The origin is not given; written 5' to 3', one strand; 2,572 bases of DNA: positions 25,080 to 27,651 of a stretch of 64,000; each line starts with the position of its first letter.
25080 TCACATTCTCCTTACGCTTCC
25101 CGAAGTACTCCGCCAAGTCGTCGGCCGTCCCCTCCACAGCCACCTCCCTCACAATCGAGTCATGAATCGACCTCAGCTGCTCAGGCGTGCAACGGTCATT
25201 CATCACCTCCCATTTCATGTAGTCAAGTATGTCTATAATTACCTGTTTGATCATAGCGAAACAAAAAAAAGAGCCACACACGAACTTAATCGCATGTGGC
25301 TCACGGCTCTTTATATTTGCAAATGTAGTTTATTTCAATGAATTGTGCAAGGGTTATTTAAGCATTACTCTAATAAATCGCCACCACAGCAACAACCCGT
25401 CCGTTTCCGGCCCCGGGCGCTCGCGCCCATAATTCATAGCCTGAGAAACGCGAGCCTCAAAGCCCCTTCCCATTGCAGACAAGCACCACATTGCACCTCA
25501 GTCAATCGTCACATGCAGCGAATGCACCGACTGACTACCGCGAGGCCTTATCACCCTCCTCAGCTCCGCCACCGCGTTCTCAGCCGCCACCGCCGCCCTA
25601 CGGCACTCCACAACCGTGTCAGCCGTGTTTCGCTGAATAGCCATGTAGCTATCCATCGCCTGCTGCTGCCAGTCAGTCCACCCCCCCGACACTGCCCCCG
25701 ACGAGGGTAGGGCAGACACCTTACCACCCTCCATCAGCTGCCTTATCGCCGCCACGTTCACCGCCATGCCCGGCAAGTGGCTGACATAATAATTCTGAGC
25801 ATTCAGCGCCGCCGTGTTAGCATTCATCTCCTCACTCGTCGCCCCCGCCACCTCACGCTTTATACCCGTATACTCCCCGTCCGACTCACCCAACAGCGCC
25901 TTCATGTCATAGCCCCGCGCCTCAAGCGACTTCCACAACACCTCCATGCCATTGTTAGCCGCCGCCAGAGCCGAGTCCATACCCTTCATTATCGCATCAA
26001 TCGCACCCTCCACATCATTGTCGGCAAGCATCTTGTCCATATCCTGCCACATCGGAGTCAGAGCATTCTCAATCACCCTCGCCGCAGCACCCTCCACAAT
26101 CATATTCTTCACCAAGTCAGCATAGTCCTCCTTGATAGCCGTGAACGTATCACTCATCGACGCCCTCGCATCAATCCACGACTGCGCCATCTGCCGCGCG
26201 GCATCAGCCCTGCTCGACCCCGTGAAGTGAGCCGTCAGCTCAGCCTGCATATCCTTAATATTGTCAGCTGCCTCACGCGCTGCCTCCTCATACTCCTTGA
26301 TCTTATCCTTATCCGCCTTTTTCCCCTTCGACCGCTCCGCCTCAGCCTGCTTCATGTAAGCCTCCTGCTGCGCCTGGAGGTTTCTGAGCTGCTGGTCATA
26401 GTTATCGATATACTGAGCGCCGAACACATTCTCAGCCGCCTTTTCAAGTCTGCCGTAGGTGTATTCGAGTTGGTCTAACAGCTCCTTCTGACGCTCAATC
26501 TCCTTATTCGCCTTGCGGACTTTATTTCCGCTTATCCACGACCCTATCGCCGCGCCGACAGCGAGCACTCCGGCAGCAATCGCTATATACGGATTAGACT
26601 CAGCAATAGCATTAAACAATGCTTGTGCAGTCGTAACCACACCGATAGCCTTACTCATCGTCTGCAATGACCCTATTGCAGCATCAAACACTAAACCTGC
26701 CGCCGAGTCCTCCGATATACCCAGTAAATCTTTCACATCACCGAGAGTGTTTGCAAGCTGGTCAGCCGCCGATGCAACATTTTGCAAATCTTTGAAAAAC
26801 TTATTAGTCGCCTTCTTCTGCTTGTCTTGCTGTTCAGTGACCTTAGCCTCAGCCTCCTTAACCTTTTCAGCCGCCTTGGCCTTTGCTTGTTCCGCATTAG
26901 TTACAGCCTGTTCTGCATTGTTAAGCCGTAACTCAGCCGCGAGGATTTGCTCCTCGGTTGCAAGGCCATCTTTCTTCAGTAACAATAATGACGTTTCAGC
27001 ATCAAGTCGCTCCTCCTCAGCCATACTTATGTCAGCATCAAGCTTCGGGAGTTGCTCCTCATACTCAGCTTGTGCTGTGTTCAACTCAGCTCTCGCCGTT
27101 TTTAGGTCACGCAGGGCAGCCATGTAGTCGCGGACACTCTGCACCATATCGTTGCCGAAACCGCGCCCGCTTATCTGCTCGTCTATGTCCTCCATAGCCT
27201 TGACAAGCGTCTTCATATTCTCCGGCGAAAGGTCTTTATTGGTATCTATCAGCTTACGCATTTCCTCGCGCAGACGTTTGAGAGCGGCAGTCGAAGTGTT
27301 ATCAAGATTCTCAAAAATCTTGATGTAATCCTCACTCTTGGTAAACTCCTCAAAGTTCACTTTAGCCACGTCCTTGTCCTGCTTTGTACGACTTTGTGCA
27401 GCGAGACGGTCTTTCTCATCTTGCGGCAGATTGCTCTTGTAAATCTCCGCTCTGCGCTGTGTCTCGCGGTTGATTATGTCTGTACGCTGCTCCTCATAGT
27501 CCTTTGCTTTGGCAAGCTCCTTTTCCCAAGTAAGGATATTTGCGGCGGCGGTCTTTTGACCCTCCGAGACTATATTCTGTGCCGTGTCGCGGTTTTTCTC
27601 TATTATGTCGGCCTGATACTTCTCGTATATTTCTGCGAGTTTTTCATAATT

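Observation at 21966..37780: Conserved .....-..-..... leader motif with hairpin and U-tract at the heads of late transcription units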

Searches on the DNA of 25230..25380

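Call 37: search_rna_families(source=window, start=25230, end=25380, threshold=evalue, max_evalue=10)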
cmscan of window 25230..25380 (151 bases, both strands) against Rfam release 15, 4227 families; matches with E-value up to 10: 9.
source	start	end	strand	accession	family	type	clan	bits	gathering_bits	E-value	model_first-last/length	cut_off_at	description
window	25255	25330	-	RF02436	SpF43_sRNA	Gene; sRNA;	-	16.8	70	0.53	1-99/99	no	Streptococcus sRNA SpF43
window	25260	25359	-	RF02075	STnc230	Gene; sRNA;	-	16.6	50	3.3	1-83/83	no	Enterobacterial sRNA STnc230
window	25257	25380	-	RF00121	MicC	Gene; sRNA;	-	16.5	90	2.5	1-123/123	no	MicC RNA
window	25261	25302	-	RF04343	Plastid-psbA-2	Cis-reg;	CL00153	15.5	55.8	1.5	1-60/60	no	Plastid-psbA-2 3UTR RNA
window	25259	25350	-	RF00025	Telomerase-cil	Gene;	CL00004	15.5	52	2.5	6-165/165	no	Ciliate telomerase RNA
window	25262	25346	-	RF02074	STnc240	Gene; sRNA;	-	14.6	55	9.2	1-77/77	no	Enterobacterial sRNA STnc240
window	25257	25320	-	RF00969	mir-556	Gene; miRNA;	-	12.9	84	8.8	1-88/88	no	mir-556 microRNA precursor family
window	25264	25328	-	RF01489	sbrA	Gene; sRNA;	-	11.3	45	8.3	1-71/71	no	Listeria sRNA sbrA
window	25256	25299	-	RF02401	ClpQY_promoter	Cis-reg;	-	10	42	4.7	1-37/57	no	ClpQY promoter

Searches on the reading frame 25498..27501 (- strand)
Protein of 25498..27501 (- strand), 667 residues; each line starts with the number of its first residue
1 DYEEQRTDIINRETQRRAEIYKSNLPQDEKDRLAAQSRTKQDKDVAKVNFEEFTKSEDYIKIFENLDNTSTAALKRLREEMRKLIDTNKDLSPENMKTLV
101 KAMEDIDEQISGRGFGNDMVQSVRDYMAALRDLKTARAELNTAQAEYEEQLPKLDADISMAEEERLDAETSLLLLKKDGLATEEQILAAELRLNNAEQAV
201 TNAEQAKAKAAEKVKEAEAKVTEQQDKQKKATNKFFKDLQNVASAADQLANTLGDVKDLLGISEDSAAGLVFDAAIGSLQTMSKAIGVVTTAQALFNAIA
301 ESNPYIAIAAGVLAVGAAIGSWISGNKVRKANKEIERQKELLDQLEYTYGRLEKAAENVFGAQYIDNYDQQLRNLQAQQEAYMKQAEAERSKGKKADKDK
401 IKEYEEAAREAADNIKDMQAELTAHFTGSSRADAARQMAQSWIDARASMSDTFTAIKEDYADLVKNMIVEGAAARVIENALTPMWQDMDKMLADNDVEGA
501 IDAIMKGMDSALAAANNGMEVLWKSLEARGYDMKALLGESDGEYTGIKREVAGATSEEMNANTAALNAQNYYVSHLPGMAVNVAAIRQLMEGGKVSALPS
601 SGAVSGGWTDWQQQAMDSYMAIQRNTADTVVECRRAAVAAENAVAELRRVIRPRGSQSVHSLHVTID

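Call 26: find_related_loci(query=window:25498-27501:-, collection=viral_contigs, flank=10000)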
Query window:25498-27501:- (667 aa) in viral_contigs; peptide patterns used: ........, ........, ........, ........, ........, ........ (x = any residue, [..] = any of these).
13 stretches matched a pattern; 8 encode a relative of the query (tblastn E <= 1e-3); 8 distinct loci.
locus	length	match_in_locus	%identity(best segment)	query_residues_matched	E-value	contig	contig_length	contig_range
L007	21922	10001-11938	71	1-648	0e+0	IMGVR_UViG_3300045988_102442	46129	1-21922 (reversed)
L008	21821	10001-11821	61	1-611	0e+0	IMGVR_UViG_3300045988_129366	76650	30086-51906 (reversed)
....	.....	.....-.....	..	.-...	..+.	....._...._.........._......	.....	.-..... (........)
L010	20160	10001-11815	45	28-664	1e-149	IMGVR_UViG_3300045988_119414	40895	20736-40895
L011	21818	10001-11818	41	31-664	3e-120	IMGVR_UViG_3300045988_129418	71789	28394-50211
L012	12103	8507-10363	39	29-664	4e-115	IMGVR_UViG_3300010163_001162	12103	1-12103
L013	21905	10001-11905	36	2-664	2e-111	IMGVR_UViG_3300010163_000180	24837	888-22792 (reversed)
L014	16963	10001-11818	36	18-658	1e-98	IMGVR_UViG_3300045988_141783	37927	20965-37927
